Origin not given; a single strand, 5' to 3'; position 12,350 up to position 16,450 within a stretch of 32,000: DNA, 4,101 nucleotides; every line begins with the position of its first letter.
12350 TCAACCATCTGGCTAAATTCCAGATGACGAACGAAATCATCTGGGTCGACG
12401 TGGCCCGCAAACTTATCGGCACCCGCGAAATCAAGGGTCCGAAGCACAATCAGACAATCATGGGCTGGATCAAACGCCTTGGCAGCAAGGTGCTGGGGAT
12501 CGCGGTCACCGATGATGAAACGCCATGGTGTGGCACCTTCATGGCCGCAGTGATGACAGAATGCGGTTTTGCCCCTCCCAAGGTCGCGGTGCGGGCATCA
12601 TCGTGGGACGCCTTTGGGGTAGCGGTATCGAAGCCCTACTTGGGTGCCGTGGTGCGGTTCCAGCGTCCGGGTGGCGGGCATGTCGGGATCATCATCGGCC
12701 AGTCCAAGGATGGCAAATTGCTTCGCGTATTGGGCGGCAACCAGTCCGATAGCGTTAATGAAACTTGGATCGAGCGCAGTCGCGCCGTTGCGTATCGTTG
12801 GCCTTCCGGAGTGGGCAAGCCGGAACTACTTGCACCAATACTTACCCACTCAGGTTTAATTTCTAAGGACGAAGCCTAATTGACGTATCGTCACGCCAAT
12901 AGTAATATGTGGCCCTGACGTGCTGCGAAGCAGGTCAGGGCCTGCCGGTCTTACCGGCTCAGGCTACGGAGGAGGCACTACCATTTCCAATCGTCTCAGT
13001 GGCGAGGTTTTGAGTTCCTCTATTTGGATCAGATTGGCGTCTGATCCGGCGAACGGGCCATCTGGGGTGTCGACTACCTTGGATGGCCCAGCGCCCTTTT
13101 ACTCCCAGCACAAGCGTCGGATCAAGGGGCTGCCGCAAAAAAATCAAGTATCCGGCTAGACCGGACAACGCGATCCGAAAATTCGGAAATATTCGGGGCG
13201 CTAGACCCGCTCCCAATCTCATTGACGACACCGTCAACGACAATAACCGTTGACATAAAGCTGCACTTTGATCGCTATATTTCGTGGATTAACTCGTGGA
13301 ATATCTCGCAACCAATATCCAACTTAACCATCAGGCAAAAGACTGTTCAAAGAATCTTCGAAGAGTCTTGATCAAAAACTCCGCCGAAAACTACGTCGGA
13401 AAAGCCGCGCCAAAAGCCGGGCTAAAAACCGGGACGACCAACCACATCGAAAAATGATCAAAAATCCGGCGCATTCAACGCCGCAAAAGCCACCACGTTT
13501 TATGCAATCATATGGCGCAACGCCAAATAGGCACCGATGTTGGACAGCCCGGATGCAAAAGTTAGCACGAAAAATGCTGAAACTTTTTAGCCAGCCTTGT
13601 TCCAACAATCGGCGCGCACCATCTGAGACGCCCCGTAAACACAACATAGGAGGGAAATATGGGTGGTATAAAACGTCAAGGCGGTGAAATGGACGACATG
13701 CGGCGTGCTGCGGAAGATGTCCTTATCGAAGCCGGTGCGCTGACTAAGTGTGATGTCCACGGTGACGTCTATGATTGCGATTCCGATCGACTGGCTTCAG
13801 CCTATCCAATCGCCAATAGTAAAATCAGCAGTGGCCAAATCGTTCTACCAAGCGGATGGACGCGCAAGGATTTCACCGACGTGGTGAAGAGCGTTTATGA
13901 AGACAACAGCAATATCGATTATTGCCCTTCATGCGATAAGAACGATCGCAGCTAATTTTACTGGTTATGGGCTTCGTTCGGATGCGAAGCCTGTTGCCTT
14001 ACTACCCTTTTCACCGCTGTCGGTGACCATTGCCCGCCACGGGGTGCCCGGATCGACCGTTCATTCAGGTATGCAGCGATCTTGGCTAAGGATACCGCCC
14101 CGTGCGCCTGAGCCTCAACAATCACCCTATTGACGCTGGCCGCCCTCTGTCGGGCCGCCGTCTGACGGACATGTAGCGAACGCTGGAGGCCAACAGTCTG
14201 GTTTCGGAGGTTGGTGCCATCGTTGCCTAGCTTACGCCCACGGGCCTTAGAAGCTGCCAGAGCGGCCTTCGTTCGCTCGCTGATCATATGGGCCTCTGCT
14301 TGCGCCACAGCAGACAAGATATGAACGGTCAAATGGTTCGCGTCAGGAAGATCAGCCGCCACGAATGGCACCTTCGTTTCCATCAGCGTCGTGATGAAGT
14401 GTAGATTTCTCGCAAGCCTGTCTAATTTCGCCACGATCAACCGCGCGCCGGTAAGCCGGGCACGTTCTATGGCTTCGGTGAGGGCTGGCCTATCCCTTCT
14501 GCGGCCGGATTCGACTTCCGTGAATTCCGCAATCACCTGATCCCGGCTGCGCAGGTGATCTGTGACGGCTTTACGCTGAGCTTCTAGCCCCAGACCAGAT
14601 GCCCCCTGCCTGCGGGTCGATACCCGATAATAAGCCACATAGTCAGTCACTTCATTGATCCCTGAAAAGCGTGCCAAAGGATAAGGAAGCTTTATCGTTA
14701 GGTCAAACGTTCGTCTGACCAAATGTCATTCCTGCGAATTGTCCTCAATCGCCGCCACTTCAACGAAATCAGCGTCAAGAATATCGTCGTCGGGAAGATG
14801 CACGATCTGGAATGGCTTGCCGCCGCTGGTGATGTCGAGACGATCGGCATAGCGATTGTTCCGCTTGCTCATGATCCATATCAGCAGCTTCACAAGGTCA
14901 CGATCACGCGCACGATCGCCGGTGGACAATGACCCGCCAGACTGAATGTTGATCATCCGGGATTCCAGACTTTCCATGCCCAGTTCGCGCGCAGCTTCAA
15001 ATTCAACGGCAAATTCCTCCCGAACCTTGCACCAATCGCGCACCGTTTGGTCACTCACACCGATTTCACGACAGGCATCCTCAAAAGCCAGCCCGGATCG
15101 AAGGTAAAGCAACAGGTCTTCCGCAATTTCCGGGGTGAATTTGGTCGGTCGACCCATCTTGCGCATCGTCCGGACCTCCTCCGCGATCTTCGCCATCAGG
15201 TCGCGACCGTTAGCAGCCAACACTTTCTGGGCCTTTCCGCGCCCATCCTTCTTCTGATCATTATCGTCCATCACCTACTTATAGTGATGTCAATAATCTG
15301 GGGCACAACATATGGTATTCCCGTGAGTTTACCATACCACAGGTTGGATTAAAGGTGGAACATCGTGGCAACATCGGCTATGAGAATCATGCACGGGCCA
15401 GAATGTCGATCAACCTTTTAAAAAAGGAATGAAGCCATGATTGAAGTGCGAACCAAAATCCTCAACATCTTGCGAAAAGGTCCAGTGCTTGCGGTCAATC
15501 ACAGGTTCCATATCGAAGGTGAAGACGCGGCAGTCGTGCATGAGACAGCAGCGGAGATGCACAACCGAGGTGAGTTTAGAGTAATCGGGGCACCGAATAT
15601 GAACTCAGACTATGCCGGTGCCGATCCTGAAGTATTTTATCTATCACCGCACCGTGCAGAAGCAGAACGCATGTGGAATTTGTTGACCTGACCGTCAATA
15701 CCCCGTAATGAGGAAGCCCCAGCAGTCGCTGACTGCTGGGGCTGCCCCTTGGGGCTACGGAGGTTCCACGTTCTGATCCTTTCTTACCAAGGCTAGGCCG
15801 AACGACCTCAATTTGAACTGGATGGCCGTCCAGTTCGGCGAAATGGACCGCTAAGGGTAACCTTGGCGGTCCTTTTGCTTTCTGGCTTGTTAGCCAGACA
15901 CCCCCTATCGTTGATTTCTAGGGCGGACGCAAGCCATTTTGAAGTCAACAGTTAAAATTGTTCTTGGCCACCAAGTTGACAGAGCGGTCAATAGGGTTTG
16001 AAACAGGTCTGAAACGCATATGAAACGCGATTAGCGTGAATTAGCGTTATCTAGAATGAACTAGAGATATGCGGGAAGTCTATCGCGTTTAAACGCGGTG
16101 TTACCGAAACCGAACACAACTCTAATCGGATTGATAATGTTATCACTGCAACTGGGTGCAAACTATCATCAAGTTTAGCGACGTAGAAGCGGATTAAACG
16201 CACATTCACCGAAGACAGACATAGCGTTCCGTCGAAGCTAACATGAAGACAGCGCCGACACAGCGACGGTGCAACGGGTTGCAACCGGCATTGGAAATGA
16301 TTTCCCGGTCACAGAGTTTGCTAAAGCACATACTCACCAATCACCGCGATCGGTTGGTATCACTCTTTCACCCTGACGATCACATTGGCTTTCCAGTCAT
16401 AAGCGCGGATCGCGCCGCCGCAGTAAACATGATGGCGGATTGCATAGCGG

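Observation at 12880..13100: Two diverged, promoter-equipped copies of a ~170-190 nt structured RNA with compensatory stem changes (copy A here, copy B at 15683-15883)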

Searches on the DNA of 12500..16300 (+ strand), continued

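Call 58: search_with_rna_model(model_id=R1, sources=[L262, L263, L264, L265, L266, L267], max_evalue=1, show_alignments=6)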
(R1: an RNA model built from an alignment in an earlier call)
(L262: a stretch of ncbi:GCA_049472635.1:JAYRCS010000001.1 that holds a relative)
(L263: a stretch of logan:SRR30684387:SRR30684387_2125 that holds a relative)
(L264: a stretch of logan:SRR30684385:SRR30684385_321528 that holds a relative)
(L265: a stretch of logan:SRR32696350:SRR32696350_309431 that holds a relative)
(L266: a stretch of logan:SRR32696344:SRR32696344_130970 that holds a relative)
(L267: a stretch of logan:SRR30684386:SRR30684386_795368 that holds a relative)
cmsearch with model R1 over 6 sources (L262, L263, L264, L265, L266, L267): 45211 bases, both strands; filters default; matches with E-value up to 1: 13.
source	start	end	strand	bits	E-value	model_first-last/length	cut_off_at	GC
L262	10272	10444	+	141.1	5.3e-43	1-173/173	no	0.56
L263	10272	10444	+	135.3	3.5e-41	1-173/173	no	0.55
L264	1560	1732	+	135.3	3.5e-41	1-173/173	no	0.55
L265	2819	2991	+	135.3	3.5e-41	1-173/173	no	0.55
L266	2010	2182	+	135.3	3.5e-41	1-173/173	no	0.55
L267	799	971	+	135.3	3.5e-41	1-173/173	no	0.55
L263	10165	10306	-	28.8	7.7e-08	1-173/173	no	0.52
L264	1453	1594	-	28.8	7.7e-08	1-173/173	no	0.52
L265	2712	2853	-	28.8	7.7e-08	1-173/173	no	0.52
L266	1903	2044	-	28.8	7.7e-08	1-173/173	no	0.52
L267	692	833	-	28.8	7.7e-08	1-173/173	no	0.52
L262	10174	10306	-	26.9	3.1e-07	1-173/173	no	0.53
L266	2143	2181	-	7.7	0.32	128-164/173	no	0.51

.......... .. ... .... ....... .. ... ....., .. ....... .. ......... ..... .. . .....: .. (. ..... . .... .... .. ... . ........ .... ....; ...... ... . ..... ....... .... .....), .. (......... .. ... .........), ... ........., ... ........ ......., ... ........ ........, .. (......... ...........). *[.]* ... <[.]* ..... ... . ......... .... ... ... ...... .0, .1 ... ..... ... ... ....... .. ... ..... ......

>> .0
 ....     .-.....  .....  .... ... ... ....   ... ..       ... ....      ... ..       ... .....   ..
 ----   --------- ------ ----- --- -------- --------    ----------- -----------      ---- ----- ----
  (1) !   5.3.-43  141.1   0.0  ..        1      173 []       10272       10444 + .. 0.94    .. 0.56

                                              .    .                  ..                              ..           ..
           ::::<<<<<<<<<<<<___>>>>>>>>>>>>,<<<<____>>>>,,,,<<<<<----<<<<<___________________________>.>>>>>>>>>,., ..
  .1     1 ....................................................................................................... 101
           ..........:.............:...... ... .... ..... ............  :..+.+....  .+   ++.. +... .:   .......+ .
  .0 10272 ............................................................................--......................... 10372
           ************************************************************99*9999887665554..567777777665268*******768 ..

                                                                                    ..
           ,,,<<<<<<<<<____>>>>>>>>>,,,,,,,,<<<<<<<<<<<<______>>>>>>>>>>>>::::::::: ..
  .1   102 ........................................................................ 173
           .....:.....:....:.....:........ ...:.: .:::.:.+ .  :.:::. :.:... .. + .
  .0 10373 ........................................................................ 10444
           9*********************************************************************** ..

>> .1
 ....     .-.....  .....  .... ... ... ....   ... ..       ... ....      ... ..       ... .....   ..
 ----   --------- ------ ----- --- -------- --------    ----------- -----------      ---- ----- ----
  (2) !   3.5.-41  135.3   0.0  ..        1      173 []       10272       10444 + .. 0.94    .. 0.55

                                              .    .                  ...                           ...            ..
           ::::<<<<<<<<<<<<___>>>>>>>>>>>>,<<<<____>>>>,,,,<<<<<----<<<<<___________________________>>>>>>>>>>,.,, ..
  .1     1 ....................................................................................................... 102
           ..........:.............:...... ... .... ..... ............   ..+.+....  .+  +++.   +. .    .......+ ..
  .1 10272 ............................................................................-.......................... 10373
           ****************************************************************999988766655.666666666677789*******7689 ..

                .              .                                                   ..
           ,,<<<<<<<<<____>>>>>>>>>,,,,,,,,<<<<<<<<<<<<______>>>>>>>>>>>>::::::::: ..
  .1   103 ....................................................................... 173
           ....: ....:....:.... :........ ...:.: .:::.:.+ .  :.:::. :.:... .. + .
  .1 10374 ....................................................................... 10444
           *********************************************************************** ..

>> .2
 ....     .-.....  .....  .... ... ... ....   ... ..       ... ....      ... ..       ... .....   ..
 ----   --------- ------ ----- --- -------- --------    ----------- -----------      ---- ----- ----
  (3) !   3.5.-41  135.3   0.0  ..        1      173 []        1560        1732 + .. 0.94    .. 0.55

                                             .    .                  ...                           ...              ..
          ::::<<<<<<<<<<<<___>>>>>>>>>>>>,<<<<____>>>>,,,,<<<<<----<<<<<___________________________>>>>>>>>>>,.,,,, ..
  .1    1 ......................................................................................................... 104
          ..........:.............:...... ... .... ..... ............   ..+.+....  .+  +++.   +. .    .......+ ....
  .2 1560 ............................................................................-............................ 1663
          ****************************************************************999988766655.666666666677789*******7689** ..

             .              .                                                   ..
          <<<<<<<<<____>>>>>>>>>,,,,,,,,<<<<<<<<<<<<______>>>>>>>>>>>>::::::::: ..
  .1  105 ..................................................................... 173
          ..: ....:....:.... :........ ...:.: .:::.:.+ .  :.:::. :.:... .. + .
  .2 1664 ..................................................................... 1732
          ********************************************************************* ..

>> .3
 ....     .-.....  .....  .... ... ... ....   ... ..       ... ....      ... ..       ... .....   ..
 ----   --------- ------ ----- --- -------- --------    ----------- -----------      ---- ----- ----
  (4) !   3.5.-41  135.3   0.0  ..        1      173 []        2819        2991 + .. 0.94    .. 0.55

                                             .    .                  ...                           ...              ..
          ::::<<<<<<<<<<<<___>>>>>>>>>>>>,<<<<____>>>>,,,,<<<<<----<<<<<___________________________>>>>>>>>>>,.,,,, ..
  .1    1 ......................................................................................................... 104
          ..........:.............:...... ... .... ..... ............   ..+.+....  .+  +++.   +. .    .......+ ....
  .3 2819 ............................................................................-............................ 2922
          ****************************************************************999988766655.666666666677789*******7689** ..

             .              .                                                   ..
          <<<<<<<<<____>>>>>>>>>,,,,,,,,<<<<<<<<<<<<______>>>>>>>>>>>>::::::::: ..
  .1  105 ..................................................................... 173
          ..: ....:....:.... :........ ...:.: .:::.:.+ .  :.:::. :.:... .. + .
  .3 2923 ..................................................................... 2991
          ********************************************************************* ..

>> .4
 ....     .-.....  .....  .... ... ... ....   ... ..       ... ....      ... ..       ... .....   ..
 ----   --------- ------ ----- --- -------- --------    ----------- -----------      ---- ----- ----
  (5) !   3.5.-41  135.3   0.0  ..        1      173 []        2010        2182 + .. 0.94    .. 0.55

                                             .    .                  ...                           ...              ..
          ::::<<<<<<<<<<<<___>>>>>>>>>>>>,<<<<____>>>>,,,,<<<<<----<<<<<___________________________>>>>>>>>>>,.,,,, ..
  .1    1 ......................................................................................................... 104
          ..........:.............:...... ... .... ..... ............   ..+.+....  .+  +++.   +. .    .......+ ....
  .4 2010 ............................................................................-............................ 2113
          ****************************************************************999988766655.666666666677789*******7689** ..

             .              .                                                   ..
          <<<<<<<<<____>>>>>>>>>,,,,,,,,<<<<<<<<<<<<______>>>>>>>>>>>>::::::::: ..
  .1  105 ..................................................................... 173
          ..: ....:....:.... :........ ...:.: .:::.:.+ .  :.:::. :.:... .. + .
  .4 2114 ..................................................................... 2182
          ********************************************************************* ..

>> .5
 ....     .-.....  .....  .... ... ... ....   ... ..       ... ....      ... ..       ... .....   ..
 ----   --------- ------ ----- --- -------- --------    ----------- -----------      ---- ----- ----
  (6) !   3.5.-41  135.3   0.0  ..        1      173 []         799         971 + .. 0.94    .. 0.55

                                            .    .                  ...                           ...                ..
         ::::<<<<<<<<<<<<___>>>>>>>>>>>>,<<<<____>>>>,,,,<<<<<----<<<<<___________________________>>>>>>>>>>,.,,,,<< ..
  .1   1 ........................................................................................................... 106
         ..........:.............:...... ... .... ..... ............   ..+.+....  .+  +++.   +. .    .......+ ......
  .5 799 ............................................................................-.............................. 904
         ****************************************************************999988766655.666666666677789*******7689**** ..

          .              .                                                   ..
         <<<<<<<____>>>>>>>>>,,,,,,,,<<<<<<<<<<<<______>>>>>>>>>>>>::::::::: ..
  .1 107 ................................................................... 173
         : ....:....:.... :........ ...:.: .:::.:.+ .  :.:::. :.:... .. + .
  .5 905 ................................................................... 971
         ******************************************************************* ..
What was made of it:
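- Checked: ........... is invariant only between A and B. Two homologues have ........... (call 58).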

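Call 62: search_with_rna_model(model_id=R1, sources=[window, L001, L262, L263], max_evalue=1e-10, make_alignment=true)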
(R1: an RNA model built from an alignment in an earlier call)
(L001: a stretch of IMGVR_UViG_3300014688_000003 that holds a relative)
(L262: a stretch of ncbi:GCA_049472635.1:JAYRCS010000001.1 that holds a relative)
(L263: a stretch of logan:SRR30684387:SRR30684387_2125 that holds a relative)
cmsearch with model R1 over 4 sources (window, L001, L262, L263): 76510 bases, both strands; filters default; matches with E-value up to 1e-10: 5.
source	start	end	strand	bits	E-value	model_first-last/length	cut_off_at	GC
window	15712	15881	+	199.7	3.9e-61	1-173/173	no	0.58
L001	721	893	+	189.9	4.5e-58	1-173/173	no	0.62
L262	10272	10444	+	141.1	8.9e-43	1-173/173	no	0.56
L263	10272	10444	+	135.3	6e-41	1-173/173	no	0.55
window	12908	13097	+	49.2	5.2e-14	1-173/173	no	0.6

Alignment A7: 5 matches aligned to the model, 200 columns, each read 5' to 3' on its own strand. Consensus structure (alignment columns), stored with it:
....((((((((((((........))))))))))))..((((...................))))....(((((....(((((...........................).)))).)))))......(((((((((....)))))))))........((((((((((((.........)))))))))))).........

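Call 80: search_with_rna_model(model_id=R1, sources=[L268, L269, L270, L271], max_evalue=10, show_alignments=3)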
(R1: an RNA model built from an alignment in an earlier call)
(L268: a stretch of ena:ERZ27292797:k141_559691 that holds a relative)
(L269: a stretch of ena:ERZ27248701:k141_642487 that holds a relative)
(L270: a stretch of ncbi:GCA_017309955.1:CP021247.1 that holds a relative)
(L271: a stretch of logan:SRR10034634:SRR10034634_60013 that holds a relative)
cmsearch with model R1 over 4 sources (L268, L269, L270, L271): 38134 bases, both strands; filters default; matches with E-value up to 10: 0.
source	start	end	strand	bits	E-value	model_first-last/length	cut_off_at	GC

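Call 89: build_rna_model(alignment_id=A7, structure=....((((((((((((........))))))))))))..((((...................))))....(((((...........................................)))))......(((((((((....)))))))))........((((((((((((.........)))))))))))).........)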
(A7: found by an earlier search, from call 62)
Model R2 built from alignment A7 (5 sequences, 200 columns); structure: as given.
model positions 172; base pairs 42; branch points 4; effective number of sequences 1.44; information 0.59 bits per position. Calibrated on 0.2 Mb of random sequence (short: E-values are rough).
structure used (alignment columns):
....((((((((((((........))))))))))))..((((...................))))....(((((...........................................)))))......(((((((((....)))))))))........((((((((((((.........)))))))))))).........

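Call 90: search_with_rna_model(model_id=R2, sources=[window, L001, L111, L262, L263, L264, L265, L268, L269, L270, L271, L272, L273, L274], max_evalue=1)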
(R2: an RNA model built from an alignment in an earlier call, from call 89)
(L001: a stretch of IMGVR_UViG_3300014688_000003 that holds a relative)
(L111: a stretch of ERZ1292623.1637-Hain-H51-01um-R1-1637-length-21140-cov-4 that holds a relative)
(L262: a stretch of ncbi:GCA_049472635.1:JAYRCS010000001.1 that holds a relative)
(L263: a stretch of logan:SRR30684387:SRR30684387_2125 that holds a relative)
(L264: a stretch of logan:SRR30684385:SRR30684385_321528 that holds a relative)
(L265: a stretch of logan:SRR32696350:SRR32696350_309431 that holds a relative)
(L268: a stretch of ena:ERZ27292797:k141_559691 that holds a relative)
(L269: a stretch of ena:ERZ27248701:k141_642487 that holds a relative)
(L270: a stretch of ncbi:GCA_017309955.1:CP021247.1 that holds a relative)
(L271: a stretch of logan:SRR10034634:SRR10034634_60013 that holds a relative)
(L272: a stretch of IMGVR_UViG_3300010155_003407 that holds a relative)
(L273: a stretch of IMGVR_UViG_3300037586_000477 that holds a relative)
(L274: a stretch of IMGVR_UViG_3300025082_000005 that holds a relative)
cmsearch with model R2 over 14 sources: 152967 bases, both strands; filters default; matches with E-value up to 1: 19.
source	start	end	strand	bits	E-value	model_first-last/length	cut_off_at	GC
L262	10272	10444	+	186.7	5.9e-57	1-172/172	no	0.56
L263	10272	10444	+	184.1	3.9e-56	1-172/172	no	0.55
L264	1560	1732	+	184.1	3.9e-56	1-172/172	no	0.55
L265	2819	2991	+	184.1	3.9e-56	1-172/172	no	0.55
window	15712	15881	+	182.2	1.5e-55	1-172/172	no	0.58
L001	721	892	+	175.5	1.9e-53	1-172/172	no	0.62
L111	1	126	-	127.9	1.7e-38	1-125/172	3'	0.65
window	12908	13097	+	120.9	2.6e-36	1-172/172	no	0.6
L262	10175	10306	-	30.8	5e-08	1-172/172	no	0.54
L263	10163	10306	-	28.2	3.2e-07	1-172/172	no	0.53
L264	1451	1594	-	28.2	3.2e-07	1-172/172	no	0.53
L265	2710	2853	-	28.2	3.2e-07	1-172/172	no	0.53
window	15629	15746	-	27.6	5.1e-07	1-172/172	no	0.53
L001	643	755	-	24.9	3.6e-06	1-172/172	no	0.54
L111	92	204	+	24.9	3.6e-06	1-172/172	no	0.54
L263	10406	10439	-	11.3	0.066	130-163/172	no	0.53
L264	1694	1727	-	11.3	0.066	130-163/172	no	0.53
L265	2953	2986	-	11.3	0.066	130-163/172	no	0.53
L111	1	50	+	9.7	0.21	104-172/172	5'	0.66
